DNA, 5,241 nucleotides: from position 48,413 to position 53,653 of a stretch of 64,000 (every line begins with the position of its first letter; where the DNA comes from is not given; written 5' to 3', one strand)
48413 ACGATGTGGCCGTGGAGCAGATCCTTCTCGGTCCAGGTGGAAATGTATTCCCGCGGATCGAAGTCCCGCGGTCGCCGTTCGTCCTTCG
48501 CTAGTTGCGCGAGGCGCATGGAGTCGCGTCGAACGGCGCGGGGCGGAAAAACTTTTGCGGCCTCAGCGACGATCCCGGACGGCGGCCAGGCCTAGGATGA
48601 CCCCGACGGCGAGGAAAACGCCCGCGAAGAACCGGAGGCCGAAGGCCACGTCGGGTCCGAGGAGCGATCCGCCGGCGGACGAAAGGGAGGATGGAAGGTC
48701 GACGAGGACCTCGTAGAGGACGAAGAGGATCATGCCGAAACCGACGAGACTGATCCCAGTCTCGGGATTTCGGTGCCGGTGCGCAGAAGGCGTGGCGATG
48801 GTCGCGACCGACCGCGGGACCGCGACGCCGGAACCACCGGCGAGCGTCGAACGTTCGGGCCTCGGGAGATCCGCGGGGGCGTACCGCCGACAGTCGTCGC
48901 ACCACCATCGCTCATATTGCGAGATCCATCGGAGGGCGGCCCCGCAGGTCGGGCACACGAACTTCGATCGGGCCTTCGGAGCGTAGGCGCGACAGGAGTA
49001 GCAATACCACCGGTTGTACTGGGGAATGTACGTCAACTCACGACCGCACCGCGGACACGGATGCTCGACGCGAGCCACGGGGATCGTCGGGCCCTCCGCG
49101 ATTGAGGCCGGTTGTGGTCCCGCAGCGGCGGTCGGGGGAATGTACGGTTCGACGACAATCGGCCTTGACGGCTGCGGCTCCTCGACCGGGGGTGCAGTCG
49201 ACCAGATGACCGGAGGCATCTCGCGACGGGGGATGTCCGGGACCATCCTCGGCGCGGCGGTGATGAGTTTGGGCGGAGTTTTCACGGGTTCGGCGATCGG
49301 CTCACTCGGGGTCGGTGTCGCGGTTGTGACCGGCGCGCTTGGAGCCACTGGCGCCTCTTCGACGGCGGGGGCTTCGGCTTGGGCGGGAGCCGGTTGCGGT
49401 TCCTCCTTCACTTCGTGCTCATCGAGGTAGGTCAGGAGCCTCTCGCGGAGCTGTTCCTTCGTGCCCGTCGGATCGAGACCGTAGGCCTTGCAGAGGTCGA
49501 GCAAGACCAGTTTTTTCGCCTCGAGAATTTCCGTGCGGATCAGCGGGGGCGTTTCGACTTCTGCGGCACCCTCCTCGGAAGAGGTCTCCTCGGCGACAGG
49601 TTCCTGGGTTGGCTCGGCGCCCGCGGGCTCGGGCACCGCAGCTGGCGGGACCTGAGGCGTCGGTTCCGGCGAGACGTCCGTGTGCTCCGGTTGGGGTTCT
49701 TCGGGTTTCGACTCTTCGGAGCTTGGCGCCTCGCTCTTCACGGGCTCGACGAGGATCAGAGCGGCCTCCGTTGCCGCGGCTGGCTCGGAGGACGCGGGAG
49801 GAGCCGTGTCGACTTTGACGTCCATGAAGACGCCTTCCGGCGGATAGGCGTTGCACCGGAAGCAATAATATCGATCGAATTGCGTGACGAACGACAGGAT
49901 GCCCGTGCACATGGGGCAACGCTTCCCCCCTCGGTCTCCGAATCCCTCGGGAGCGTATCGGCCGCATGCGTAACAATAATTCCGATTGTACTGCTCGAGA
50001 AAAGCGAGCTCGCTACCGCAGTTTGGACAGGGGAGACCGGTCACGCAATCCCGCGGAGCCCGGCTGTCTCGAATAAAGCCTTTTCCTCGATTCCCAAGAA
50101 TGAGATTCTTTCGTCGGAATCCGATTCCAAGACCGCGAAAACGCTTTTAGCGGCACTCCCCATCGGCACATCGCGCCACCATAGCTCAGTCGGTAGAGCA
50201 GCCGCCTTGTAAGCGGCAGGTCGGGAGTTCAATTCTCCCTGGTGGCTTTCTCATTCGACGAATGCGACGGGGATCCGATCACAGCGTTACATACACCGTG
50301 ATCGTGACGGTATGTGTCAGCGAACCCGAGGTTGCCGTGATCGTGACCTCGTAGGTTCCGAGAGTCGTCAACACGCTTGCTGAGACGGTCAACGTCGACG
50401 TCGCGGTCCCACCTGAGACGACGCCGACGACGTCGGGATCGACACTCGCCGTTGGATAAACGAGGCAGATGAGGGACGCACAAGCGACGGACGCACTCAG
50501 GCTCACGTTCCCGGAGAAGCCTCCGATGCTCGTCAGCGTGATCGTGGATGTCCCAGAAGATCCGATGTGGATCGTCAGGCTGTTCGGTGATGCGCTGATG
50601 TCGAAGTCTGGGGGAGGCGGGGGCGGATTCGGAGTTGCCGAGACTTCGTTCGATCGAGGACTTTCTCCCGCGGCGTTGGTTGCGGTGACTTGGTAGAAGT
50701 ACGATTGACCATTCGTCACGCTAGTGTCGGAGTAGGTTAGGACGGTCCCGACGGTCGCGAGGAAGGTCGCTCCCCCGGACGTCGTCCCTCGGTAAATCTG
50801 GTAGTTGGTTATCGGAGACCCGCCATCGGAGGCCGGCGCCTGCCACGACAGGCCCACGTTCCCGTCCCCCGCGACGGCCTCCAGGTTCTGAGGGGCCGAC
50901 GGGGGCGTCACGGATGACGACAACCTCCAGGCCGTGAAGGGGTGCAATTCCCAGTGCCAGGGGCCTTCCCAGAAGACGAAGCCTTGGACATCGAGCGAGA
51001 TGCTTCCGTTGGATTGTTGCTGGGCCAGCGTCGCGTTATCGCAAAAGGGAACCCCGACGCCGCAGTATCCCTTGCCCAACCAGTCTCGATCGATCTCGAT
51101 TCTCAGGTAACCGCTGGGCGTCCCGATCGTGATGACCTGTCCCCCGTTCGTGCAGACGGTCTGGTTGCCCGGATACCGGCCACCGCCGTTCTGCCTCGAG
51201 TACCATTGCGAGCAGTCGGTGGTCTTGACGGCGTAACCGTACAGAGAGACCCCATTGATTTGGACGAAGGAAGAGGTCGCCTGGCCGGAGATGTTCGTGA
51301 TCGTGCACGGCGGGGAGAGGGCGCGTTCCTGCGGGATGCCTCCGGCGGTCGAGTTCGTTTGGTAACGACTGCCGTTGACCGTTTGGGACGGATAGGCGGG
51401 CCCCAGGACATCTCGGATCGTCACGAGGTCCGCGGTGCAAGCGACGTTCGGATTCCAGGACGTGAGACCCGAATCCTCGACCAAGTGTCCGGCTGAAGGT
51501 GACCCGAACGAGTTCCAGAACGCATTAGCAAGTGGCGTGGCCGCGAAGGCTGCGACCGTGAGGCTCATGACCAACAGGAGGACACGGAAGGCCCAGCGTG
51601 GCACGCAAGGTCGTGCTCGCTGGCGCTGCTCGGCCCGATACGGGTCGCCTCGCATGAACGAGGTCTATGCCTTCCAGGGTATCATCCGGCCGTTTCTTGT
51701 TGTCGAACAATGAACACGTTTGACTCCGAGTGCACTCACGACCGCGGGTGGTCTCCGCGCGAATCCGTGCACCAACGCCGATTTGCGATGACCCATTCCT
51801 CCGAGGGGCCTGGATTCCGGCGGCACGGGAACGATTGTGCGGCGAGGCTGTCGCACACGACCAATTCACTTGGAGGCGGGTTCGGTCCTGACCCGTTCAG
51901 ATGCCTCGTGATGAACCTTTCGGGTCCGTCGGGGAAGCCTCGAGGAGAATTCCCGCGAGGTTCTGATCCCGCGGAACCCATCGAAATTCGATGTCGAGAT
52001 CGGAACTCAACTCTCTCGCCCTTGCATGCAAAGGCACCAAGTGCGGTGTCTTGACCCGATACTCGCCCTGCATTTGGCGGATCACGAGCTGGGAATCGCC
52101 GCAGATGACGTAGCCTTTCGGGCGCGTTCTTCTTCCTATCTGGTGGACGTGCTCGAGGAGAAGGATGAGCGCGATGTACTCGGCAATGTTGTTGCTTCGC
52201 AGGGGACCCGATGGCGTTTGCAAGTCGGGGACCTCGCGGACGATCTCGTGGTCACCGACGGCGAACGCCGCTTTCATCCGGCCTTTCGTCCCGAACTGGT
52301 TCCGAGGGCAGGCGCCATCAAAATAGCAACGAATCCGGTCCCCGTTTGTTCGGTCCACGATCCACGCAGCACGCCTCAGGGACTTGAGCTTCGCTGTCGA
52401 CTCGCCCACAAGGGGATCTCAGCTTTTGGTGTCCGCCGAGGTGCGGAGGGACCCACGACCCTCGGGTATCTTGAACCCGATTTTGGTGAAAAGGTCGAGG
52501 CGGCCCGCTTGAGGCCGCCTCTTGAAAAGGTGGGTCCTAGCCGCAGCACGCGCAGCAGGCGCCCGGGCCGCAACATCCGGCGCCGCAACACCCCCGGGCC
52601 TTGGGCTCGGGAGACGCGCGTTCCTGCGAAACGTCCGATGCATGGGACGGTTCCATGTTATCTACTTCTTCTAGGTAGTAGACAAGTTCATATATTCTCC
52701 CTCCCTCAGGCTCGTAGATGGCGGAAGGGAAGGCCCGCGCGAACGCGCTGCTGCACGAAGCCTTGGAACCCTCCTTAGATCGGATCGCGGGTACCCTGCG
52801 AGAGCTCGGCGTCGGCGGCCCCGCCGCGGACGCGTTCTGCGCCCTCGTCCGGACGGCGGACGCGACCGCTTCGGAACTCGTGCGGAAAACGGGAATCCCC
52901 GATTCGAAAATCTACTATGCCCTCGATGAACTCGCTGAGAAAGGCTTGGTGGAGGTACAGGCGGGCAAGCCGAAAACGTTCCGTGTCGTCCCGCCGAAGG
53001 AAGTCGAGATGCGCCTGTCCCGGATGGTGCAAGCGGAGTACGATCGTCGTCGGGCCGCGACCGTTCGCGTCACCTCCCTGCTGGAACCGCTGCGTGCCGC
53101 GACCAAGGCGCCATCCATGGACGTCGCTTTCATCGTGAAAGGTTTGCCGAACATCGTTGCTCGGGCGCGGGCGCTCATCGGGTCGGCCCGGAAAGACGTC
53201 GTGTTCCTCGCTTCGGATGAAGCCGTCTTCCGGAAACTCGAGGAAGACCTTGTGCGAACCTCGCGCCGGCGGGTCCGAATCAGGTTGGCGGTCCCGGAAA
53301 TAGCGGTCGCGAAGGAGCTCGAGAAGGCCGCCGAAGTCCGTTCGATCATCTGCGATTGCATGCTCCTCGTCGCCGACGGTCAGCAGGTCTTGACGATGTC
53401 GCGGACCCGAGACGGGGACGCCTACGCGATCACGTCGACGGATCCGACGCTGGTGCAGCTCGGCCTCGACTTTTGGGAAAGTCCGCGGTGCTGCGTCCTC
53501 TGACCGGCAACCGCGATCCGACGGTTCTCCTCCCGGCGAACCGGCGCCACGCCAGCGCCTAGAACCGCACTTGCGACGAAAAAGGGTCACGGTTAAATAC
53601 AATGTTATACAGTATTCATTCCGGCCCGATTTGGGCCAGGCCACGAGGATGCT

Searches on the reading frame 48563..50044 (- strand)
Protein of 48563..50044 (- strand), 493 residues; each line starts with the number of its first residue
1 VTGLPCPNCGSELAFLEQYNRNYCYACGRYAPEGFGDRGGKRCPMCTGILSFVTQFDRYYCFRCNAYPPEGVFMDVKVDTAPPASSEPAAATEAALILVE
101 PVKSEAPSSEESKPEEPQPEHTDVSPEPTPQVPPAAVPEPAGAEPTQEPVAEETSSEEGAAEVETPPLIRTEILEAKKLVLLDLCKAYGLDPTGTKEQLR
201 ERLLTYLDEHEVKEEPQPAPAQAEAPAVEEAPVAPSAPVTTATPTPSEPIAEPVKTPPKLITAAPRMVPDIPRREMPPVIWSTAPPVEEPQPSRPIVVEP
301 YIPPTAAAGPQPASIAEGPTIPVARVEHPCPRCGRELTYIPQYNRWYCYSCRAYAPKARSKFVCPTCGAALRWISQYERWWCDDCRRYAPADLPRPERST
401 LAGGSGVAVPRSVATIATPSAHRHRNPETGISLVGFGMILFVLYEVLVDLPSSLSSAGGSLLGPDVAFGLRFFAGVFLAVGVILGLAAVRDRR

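Call 32: search_protein_families(library=pfam, proteins=[window:48563-50044:-], max_evalue=0.00001)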
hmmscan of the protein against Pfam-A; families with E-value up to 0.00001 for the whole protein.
window:48563-50044:- (493 aa): 2 families
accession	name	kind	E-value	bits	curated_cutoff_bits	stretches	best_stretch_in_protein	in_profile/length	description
PF18953.6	SAP_new25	-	8.4e-08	32.2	26.3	1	181-217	13-49/51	SAP domain-containing new25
PF23548.1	Zn_ribbon_FGT1_2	-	6e-06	26.2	27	0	348-371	5-30/35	FORGETTER1 second zinc ribbon domain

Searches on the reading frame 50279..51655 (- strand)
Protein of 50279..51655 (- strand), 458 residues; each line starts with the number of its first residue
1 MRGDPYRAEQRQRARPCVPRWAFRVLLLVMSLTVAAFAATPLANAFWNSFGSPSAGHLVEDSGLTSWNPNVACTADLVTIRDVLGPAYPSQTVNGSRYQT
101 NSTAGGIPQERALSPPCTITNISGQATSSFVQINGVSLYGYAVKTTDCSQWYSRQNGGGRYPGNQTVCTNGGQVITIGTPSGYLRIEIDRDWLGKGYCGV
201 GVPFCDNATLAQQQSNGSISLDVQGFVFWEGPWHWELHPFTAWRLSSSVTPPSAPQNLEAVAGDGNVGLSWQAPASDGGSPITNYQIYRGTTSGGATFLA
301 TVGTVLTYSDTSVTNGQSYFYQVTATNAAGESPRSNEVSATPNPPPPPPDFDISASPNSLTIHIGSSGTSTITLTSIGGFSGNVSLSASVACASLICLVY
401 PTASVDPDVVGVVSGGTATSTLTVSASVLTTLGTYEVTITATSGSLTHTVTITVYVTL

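Call 32: search_protein_families(library=pfam, proteins=[window:50279-51655:-], max_evalue=0.00001)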
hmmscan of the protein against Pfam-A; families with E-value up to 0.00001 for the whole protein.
window:50279-51655:- (458 aa): 1 family
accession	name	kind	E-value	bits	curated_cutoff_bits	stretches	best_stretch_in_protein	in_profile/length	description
PF00041.27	fn3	-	4e-09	37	25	1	253-340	1-83/84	Fibronectin type III domain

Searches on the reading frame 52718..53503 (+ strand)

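Call 32: search_protein_families(library=pfam, proteins=[window:52718-53503:+], max_evalue=0.00001)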
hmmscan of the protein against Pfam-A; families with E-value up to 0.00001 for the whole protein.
window:52718-53503:+ (261 aa): 2 families
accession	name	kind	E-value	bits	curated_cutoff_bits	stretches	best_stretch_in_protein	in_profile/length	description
PF01978.25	TrmB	-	5.9e-15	55.3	25.6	1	29-94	3-68/68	Sugar-specific transcriptional regulator TrmB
PF11495.14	Regulator_TrmB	-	3e-11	43.4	22.2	1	139-248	4-119/233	Archaeal transcriptional regulator TrmB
